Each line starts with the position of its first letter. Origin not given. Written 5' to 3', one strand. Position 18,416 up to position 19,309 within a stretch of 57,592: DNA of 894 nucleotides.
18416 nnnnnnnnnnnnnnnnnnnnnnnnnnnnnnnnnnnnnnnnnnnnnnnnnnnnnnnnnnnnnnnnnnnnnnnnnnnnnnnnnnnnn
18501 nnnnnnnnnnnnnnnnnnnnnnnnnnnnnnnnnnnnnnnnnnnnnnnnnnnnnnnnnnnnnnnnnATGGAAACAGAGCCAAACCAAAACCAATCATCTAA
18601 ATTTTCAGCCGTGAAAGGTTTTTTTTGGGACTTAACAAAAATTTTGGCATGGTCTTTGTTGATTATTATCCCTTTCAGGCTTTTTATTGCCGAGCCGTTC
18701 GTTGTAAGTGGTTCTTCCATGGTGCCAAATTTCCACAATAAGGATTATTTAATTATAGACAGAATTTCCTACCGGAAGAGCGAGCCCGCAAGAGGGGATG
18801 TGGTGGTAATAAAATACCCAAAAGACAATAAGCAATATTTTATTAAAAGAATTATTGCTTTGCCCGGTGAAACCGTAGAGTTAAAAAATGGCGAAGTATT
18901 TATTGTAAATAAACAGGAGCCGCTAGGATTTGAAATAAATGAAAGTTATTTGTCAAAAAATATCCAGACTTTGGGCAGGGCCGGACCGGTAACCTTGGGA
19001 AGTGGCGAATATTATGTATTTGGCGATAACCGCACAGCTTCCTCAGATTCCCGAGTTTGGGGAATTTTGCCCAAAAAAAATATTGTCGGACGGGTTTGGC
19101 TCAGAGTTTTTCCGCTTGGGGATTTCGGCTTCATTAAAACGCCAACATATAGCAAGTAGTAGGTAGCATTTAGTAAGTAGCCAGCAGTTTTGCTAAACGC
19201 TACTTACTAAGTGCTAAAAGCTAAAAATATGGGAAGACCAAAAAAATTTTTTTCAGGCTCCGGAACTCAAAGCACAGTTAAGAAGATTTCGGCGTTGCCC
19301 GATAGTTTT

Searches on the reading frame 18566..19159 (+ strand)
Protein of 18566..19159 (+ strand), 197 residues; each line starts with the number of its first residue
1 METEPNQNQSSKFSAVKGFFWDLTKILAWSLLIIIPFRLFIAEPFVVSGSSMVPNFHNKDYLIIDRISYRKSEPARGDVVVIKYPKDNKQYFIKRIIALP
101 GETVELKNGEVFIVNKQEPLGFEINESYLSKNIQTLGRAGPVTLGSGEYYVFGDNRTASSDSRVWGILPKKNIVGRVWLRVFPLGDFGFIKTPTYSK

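Call 8: search_protein_families(library=pfam, proteins=[window:18566-19159:+], max_evalue=0.01)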
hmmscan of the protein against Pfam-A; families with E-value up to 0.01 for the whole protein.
window:18566-19159:+ (197 aa): 2 families
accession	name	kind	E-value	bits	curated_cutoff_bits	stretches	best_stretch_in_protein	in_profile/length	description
PF10502.14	Peptidase_S26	-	2.1e-42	145.4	22.9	1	23-181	4-167/168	Signal peptidase, peptidase S26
PF00717.28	Peptidase_S24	-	3.2e-06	27.3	23.3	1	46-107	39-92/116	Peptidase S24-like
